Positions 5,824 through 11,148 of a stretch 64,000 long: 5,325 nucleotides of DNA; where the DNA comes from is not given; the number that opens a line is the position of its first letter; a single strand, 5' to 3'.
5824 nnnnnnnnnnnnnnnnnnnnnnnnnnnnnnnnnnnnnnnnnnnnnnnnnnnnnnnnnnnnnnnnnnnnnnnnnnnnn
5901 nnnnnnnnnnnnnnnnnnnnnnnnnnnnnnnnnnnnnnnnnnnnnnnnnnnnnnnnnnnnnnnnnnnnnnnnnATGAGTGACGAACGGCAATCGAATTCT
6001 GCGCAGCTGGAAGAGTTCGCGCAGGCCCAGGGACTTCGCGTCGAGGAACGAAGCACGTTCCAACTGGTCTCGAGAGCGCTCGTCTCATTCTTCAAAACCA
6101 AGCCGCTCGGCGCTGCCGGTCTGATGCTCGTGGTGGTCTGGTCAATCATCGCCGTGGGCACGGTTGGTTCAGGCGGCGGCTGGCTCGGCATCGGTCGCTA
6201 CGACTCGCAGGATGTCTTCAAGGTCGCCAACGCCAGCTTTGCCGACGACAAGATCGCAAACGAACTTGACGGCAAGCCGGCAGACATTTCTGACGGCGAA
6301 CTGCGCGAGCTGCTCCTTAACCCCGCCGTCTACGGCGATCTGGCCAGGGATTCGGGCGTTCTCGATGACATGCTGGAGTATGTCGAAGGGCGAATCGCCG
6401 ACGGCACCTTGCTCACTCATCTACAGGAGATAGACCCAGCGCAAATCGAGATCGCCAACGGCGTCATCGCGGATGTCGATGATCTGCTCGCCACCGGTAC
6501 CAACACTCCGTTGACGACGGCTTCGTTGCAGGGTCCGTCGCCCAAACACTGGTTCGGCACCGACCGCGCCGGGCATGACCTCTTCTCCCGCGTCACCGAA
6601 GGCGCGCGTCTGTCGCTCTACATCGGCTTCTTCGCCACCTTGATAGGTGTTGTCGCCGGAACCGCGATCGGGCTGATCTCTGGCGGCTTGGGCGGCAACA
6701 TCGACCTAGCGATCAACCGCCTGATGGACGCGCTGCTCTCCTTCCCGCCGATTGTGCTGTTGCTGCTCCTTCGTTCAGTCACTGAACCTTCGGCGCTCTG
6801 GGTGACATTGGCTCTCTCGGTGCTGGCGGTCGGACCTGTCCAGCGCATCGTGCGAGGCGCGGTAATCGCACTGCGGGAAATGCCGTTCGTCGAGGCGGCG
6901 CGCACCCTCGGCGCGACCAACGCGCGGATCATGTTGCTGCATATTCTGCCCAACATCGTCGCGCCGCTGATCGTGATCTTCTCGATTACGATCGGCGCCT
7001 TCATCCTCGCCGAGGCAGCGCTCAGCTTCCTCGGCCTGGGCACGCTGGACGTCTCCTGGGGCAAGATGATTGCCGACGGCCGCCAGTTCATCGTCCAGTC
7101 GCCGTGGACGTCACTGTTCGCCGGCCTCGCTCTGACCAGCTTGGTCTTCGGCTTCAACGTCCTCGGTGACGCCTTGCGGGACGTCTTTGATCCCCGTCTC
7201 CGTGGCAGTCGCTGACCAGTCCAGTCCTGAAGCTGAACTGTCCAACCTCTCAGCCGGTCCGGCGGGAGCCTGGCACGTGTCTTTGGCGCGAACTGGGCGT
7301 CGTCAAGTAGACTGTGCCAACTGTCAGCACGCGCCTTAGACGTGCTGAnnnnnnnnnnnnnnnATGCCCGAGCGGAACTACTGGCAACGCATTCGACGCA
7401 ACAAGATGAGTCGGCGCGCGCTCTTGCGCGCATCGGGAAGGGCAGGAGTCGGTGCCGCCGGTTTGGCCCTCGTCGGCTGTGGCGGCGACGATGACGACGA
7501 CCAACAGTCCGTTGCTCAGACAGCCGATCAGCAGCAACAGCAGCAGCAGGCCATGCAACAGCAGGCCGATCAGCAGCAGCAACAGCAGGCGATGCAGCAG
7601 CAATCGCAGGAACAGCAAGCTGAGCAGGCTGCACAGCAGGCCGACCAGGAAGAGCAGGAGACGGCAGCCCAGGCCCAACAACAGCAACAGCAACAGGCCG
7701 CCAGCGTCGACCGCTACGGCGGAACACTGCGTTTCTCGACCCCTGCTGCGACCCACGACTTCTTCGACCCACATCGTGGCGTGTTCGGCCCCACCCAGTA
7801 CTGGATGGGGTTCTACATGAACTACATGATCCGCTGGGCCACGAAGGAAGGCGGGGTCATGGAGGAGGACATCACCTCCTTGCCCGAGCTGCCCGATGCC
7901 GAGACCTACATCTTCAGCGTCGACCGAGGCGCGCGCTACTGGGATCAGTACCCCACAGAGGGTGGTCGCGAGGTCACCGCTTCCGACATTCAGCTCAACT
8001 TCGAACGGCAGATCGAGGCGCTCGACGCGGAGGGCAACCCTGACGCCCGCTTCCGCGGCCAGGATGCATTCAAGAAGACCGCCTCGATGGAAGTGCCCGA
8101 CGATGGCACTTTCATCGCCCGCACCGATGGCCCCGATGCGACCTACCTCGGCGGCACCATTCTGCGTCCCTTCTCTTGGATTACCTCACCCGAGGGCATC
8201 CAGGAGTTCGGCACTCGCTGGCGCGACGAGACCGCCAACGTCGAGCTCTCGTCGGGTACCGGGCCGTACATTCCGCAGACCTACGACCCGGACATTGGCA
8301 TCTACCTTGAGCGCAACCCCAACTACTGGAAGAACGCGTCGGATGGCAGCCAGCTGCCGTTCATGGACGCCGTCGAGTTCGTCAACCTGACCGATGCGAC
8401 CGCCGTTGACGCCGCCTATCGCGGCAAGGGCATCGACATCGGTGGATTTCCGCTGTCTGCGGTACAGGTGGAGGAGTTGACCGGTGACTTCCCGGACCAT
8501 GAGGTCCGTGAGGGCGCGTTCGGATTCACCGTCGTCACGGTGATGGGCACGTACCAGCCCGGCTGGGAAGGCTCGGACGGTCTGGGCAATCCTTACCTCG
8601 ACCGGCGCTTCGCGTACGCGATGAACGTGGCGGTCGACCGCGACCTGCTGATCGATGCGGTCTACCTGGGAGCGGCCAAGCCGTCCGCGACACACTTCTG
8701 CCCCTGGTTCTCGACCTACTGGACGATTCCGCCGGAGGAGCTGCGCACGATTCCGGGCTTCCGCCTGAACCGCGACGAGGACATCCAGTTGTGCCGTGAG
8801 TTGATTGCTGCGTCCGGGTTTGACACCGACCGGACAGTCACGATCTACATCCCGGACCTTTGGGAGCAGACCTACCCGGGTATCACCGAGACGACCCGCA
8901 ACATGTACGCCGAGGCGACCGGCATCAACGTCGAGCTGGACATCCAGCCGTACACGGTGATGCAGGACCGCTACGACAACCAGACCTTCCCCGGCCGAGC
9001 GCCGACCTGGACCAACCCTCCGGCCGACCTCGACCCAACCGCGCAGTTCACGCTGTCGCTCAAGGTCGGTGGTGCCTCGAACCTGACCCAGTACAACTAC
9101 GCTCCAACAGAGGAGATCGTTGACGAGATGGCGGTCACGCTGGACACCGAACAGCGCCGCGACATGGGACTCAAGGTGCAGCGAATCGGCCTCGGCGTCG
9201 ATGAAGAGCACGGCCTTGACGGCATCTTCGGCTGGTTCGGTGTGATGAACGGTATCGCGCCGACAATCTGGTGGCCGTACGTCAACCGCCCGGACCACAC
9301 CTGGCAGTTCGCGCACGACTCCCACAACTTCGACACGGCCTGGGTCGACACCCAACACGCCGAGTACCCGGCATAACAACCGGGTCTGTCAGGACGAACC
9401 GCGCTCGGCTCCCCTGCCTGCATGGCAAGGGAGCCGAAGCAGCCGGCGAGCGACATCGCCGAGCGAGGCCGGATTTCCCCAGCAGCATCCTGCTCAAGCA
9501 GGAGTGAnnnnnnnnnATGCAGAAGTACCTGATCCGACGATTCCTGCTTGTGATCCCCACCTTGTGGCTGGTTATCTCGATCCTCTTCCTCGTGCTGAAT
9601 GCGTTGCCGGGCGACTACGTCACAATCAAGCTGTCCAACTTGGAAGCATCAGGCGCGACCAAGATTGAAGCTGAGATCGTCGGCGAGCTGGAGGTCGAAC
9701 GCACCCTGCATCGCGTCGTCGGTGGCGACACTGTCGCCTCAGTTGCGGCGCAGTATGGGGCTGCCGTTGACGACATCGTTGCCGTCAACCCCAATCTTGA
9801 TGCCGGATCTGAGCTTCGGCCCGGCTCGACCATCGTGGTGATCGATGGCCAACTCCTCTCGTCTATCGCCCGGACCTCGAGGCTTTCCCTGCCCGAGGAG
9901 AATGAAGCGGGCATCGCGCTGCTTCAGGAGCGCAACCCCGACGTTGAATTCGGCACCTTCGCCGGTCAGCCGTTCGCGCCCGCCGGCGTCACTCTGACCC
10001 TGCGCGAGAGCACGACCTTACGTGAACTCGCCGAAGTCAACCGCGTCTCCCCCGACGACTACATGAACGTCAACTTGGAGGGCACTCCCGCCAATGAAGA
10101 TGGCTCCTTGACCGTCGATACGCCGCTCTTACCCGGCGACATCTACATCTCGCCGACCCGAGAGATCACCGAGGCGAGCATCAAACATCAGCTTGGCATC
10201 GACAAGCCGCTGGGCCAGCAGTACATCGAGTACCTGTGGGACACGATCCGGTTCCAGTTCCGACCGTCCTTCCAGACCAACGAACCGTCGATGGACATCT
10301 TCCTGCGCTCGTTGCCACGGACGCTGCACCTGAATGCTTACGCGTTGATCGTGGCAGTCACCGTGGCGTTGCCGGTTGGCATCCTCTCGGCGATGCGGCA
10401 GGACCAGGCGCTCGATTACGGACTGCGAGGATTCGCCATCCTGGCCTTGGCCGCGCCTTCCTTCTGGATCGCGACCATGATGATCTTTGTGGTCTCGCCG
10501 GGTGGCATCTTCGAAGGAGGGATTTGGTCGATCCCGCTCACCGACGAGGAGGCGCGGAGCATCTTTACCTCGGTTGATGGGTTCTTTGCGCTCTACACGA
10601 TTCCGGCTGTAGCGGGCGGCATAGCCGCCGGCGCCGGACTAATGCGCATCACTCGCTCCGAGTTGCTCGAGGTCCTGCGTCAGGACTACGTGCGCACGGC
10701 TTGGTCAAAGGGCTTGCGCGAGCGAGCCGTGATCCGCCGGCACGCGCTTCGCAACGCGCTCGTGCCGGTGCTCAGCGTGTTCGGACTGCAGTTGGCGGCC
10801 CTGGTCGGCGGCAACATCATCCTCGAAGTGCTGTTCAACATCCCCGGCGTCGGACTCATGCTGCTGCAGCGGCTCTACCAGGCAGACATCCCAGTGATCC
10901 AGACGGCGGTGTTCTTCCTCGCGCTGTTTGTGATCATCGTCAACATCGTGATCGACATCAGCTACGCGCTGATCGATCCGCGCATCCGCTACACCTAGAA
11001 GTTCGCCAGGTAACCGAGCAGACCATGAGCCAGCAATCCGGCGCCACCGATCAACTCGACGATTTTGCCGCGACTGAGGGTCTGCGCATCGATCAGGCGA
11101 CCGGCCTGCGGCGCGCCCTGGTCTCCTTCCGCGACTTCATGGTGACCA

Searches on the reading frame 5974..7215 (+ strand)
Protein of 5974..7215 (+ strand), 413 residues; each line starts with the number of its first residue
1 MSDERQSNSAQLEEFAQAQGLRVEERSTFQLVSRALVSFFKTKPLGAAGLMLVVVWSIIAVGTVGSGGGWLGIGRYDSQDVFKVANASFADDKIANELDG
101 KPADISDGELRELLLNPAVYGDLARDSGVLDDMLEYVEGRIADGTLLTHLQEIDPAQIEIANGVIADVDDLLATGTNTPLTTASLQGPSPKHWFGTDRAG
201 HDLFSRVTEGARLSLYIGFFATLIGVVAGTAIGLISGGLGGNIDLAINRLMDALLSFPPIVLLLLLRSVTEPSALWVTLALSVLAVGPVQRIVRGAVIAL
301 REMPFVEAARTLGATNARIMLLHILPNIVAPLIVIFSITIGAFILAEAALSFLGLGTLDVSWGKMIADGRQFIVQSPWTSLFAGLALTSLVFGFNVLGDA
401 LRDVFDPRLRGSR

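Call 7: search_protein_families(library=pfam, proteins=[window:5974-7215:+], max_evalue=1)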
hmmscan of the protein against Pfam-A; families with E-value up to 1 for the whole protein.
window:5974-7215:+ (413 aa): 2 families
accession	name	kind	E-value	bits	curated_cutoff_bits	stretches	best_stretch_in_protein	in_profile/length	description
PF00528.27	BPD_transp_1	-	3.3e-25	89.3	26.4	1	229-410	1-183/184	Binding-protein-dependent transport system inner membrane component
PF23239.1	DUF7069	-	0.25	11.9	27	1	266-303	34-70/70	Domain of unknown function (DUF7069)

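Call 45: search_solved_structures(query=window:5974-7212:+, show_alignments=1)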
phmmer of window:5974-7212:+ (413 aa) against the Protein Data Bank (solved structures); distinct sequences matched with E-value up to 0.001: 6.
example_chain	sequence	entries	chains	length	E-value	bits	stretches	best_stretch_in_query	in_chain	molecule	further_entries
8z21_B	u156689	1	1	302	4.5e-44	154.5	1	189-409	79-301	Oligopeptide transport system permease protein OppC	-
8wd9_C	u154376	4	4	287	1.7e-42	149.2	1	182-411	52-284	Probable dipeptide-transport integral membrane protein ABC transporter DppC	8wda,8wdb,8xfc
8z1v_B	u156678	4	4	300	1e-40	143.4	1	185-410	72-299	Dipeptide transport system permease protein DppC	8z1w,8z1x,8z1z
8z1y_B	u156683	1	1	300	6.7e-40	140.7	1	185-410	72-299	Dipeptide transport system permease protein DppC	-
8j5q_C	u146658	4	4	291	6e-38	134.3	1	183-411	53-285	Putative peptide transport permease protein Rv1282c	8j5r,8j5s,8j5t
8z1v_A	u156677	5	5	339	0.0002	23.9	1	279-411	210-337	Dipeptide transport system permease protein DppB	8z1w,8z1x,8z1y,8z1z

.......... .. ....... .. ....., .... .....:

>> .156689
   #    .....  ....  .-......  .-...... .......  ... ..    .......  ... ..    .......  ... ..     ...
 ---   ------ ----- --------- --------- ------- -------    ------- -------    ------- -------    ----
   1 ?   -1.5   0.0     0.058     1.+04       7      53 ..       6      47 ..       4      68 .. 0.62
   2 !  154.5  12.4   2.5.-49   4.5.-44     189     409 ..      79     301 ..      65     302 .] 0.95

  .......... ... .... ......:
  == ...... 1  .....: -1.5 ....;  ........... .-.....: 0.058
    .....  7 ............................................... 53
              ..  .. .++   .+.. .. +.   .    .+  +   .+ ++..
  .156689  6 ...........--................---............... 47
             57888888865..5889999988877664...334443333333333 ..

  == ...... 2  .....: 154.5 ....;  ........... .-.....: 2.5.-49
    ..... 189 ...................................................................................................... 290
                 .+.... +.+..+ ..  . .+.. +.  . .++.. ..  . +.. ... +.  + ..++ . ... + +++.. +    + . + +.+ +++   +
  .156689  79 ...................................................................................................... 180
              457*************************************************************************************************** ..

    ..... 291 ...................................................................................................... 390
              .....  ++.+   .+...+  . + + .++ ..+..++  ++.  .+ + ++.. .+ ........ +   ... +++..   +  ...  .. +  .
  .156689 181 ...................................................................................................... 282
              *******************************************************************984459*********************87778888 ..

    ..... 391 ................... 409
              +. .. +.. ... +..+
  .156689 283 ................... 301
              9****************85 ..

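Call 53: search_protein_families(library=ncbifam, proteins=[window:5974-7212:+], max_evalue=0.00001)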
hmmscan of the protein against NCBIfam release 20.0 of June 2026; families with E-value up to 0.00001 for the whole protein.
window:5974-7212:+ (413 aa): 19 families
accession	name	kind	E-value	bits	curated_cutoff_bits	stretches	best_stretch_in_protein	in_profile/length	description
NF045474.1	Opp2C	equivalog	4.2e-62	209.8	300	1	183-406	11-236/236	nickel transporter permease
NF045476.1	Opp4C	equivalog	1.3e-61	208.3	350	1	182-408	47-278/278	oligopeptide ABC transporter permease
NF007376.0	PRK09881.1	equivalog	8.2e-60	202.3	434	1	181-412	63-296/298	D,D-dipeptide ABC transporter permease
NF045475.1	Opp3C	equivalog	9.4e-57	192.6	450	1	189-410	105-328/328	oligopeptide ABC transporter permease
NF011662.0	PRK15082.1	equivalog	5e-56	190.3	484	1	186-410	75-301/303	glutathione ABC transporter permease GsiD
TIGR02790.1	nickel_nikC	equivalog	1.2e-54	185.6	358.45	1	184-406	34-258/258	nickel ABC transporter permease subunit NikC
NF045473.1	Opp1C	equivalog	1.6e-53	181.8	350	1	182-409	38-267/267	nickel/cobalt ABC transporter permease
NF007738.0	PRK10417.1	equivalog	1.8e-50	172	335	1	183-410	43-272/277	nickel ABC transporter permease subunit NikC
NF011935.0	PRK15406.1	equivalog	1.8e-47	162.6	433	1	190-409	80-301/302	oligopeptide ABC transporter permease OppC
NF008160.0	PRK10913.1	equivalog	4.2e-47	161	483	1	186-410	73-299/300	dipeptide ABC transporter permease DppC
NF047573.1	opine_perm_CntC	exception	8.1e-37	127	440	1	185-409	45-271/271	staphylopine uptake ABC transporter permease subunit CntC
NF043080.1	MMSYN1_0166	equivalog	1e-31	110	370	1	181-408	72-304/307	oligopeptide ABC transporter permease OppC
NF011596.0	PRK15021.1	subfamily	4.7e-31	108.1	439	1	181-408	110-338/341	microcin C ABC transporter permease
NF011691.0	PRK15111.1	equivalog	2.4e-25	89.7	379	1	193-403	77-289/296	putrescine export ABC transporter permease SapC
NF045472.1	Opp4B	equivalog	1.8e-07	30.8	450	1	278-410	192-319/319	oligopeptide ABC transporter permease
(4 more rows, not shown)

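Call 80: find_homologous_proteins(query=window:5974-7212:+)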
Query window:5974-7212:+ (413 aa): 6310 proteins with E <= 0.001 among 8000 candidates; the best 120 are listed.
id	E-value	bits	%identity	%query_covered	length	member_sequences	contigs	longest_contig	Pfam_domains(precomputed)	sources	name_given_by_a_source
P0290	3.3e-260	881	99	100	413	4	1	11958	PF00528.28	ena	-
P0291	3.8e-244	828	93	100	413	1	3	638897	PF00528.28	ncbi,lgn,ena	-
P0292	1.3e-243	826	93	100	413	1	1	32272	PF00528.28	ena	-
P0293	2.2e-237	806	91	100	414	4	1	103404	PF00528.28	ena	-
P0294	2.7e-237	806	91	100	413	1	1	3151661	PF00528.28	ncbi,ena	-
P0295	3.9e-237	805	91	100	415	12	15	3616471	PF00528.28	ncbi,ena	-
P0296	8.3e-237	804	90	100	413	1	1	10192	PF00528.28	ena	-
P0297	8.8e-237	804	90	100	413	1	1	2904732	PF00528.28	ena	-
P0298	2.2e-236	803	90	100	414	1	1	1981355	PF00528.28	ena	-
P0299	7.3e-235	798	90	100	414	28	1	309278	PF00528.28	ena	-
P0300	3.9e-234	795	90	100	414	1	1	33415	PF00528.28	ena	-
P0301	1.4e-233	793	90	100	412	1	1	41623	PF00528.28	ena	-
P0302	1.7e-233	793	89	100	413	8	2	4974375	PF00528.28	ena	-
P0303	1.0e-232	790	88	100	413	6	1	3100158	PF00528.28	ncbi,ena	-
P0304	4.0e-232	789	88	100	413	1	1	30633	PF00528.28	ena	-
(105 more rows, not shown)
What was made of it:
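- Both membrane subunits carry extra extracytoplasmic domains (calls 7, 45, 80).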

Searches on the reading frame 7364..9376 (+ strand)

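Call 7: search_protein_families(library=pfam, proteins=[window:7364-9376:+], max_evalue=1)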
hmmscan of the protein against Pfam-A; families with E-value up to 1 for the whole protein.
window:7364-9376:+ (670 aa): 7 families
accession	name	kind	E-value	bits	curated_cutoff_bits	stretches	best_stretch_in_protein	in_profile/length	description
PF00496.27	SBP_bac_5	-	4.5e-31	108.7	32.4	1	177-559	14-356/368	Bacterial extracellular solute-binding proteins, family 5 Middle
PF11711.13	Tim54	-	0.05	12.9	34.7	1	56-118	202-262/376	Inner membrane protein import complex subunit Tim54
PF03153.18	TFIIA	-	0.07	13.5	36.2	1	46-113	170-241/415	Transcription factor IIA, alpha/beta subunit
PF03353.20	Lin-8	-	0.15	12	34.1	1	43-111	159-230/311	Ras-mediated vulval-induction antagonist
PF22251.1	PFF1_TM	-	0.18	11.7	32.3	1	46-114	137-207/300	Vacuolar membrane protease, transmembrane domain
PF09899.14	DUF2126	-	0.25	9.8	27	1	50-123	273-343/826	Putative amidoligase enzyme (DUF2126)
PF02862.22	DDHD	-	0.82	10.2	28.3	0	50-110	134-206/258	DDHD domain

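Call 53: search_protein_families(library=ncbifam, proteins=[window:7364-9373:+], max_evalue=0.00001)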
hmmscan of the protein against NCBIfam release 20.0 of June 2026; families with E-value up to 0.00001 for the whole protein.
window:7364-9373:+ (670 aa): 2 families
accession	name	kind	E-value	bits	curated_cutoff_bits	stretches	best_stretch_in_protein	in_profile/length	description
NF011684.0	PRK15104.1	equivalog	9.5e-10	37.8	947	1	277-601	196-491/543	oligopeptide ABC transporter substrate-binding protein OppA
NF043070.1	DppA_dipep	equivalog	6.1e-06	25.1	1005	0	177-328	86-239/535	dipeptide ABC transporter periplasmic-binding protein DppA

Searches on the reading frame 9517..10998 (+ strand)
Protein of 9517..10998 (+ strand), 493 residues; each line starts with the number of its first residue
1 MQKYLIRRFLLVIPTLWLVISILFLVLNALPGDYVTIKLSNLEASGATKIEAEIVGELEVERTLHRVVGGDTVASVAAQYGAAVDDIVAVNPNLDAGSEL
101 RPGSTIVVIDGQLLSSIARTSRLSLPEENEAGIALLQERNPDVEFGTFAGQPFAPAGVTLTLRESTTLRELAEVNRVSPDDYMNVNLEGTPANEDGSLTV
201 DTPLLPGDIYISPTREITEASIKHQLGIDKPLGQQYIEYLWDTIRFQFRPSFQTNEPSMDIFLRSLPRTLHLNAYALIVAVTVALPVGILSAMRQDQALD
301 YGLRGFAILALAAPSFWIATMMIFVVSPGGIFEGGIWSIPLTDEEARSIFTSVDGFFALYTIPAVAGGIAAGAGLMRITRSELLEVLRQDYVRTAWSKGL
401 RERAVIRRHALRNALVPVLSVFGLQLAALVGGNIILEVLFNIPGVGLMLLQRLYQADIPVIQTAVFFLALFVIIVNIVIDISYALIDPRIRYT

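Call 7: search_protein_families(library=pfam, proteins=[window:9517-10998:+], max_evalue=1)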
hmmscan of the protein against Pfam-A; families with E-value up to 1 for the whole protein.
window:9517-10998:+ (493 aa): 4 families
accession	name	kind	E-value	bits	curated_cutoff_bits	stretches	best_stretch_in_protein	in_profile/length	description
PF00528.27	BPD_transp_1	-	5.5e-38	131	26.4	1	284-491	1-183/184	Binding-protein-dependent transport system inner membrane component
PF01476.26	LysM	-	5.9e-08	33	20.9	1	65-108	1-42/43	LysM domain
PF19300.4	BPD_transp_1_N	-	2.3e-06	28.2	23.8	1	220-244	49-73/114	Binding-prot-dependent transport system membrane comp, N-term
PF23577.1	LysM_RLK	-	0.012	16.1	27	0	70-96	8-34/44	LysM domain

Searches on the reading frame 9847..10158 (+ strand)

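Call 16: search_protein_families(library=pfam, proteins=[window:9847-10158:+], max_evalue=10)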
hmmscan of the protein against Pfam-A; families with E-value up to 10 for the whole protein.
seq(104 aa): 1 family
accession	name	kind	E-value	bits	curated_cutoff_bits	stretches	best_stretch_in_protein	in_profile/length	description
PF11091.14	T4_tail_cap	-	0.069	12.6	20.2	1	28-67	303-338/339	Tail-tube assembly protein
